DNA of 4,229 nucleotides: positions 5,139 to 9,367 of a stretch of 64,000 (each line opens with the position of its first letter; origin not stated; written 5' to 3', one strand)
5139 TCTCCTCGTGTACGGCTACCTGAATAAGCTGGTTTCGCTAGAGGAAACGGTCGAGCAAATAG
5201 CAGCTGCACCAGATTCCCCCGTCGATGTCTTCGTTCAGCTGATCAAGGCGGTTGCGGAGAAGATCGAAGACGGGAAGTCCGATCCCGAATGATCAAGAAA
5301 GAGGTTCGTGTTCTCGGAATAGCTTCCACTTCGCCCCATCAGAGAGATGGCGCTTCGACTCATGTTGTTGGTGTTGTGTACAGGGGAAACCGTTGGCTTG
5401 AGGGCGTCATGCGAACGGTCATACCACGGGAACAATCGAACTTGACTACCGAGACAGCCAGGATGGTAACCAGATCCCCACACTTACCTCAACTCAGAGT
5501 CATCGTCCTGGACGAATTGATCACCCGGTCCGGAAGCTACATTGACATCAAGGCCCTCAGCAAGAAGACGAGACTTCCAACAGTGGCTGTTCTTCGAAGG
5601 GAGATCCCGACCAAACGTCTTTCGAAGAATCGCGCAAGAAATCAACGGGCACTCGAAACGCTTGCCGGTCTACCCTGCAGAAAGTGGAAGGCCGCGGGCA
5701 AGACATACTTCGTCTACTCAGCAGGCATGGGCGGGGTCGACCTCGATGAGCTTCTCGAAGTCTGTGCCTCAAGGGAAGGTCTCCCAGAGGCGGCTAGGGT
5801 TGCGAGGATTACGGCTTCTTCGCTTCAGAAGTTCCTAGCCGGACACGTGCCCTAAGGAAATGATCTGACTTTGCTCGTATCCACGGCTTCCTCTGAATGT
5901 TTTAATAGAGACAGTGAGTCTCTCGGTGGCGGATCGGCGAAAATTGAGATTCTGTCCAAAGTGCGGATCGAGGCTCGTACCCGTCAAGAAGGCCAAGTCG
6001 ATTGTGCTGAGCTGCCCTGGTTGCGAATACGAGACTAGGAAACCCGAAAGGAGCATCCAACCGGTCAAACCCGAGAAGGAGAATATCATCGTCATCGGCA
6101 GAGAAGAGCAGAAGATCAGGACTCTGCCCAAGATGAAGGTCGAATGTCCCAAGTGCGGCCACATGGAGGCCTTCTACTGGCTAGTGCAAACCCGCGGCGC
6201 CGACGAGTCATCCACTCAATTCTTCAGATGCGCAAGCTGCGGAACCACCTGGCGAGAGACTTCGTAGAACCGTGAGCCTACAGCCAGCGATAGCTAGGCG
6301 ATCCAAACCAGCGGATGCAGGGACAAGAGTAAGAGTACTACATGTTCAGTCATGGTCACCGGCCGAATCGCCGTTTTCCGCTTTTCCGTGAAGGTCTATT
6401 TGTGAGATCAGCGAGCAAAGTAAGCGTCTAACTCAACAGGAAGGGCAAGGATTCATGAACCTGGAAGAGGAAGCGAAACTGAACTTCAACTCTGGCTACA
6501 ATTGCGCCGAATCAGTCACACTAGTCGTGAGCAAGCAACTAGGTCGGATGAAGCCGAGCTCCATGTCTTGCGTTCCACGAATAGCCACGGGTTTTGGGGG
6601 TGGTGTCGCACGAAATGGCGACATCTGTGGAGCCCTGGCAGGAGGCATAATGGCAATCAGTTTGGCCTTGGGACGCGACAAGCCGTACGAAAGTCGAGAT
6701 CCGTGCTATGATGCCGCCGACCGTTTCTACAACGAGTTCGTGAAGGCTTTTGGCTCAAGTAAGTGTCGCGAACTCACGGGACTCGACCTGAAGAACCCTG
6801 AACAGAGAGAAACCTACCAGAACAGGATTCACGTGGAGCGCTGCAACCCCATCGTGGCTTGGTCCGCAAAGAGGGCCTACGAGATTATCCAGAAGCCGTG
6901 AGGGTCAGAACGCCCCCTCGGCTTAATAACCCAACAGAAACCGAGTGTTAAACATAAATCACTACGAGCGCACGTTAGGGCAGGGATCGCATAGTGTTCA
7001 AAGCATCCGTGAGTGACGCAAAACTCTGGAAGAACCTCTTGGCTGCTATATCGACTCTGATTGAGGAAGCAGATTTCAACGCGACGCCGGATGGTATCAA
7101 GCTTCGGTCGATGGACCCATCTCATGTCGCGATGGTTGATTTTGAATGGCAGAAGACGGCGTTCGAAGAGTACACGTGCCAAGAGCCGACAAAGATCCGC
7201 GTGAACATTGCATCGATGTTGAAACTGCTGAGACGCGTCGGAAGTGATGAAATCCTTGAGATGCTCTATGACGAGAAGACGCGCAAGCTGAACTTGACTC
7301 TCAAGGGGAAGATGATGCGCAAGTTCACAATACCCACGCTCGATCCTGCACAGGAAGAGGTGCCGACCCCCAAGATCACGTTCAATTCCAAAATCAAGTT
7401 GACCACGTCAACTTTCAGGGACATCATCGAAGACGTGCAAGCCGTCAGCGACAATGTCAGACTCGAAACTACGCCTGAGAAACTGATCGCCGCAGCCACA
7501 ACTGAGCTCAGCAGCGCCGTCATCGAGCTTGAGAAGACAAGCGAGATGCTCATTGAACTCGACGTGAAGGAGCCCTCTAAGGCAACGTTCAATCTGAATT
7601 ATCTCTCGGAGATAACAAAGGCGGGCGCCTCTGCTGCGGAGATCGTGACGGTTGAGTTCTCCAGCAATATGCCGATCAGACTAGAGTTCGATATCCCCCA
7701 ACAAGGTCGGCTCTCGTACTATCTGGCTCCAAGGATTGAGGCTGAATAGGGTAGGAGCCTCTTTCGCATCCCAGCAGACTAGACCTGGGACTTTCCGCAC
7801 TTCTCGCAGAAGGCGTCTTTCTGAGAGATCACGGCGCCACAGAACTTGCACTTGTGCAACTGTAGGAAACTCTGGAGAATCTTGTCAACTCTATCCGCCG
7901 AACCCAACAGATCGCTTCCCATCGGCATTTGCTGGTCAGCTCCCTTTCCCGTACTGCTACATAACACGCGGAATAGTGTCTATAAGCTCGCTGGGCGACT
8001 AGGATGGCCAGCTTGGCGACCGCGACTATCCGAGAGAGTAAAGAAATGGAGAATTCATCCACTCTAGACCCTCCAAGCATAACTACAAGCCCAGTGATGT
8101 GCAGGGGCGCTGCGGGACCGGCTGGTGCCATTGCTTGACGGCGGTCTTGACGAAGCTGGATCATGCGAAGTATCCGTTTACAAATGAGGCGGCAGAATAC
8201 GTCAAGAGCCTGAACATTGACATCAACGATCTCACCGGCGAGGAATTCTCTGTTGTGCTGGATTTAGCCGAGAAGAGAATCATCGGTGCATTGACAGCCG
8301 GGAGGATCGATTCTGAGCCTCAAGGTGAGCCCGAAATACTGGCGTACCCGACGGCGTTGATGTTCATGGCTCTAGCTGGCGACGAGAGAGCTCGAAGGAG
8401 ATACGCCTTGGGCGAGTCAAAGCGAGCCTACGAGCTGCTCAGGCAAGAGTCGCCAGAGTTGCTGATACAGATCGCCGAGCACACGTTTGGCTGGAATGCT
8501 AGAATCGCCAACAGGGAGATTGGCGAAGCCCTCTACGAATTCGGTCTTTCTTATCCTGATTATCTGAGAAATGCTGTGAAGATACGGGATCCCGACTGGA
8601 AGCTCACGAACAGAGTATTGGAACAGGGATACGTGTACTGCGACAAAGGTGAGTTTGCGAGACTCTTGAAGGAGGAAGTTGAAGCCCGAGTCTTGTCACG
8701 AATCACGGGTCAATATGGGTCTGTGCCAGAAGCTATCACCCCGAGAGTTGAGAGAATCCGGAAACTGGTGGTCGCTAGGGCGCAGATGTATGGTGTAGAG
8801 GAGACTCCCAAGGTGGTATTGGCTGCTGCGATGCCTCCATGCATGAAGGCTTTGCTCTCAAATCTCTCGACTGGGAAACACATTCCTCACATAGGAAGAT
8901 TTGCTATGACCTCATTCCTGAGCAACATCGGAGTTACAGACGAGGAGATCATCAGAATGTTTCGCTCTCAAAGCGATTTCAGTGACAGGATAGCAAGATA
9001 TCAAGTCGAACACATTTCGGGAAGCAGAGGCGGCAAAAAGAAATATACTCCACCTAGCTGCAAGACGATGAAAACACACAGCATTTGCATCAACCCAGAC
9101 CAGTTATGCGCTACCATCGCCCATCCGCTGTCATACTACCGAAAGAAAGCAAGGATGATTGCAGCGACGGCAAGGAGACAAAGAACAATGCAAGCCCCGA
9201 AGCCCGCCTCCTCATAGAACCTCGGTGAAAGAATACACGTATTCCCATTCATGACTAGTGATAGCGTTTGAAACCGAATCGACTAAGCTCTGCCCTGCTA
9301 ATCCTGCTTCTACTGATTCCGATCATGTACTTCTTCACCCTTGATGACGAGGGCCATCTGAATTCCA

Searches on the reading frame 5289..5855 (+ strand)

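Call 42: search_protein_families(library=pfam, proteins=[window:5289-5855:+])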
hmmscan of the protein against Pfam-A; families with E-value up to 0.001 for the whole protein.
window:5289-5855:+ (188 aa): 1 family
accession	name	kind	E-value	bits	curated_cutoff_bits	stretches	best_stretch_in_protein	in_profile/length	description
PF01949.23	Endo_dU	-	6.7e-24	84.7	32.7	1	4-179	1-181/182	Endonuclease dU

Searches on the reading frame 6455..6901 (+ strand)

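Call 42: search_protein_families(library=pfam, proteins=[window:6455-6901:+])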
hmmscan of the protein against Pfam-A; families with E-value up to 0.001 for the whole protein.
window:6455-6901:+ (148 aa): 1 family
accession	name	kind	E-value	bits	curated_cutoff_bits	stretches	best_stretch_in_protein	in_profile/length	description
PF09719.15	C_GCAxxG_C_C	-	2e-25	89.6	27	1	15-144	1-118/118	Putative redox-active protein (C_GCAxxG_C_C)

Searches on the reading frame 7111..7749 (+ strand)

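Call 42: search_protein_families(library=pfam, proteins=[window:7111-7749:+])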
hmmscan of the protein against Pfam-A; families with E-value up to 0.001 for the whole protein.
window:7111-7749:+ (212 aa): 3 families
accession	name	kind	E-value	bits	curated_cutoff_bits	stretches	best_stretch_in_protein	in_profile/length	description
PF02747.20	PCNA_C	-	8.1e-18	65.3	23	1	87-207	3-127/128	Proliferating cell nuclear antigen, C-terminal domain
PF00705.23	PCNA_N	-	5e-12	46.1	20.3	1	1-68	40-107/127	Proliferating cell nuclear antigen, N-terminal domain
PF02144.21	Rad1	-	1.1e-08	34.9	24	1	14-176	51-239/257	Repair protein Rad1/Rec1/Rad17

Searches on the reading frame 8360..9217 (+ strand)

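Call 44: search_protein_families(library=pfam, proteins=[window:8360-9217:+], max_evalue=0.1)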
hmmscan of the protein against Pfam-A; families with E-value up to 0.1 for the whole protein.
window:8360-9217:+ (285 aa): 1 family
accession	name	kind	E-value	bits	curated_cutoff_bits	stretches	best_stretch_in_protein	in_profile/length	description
PF04104.19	DNA_primase_lrg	-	4.6e-34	118.4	22.4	1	77-268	17-231/266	Eukaryotic and archaeal DNA primase, large subunit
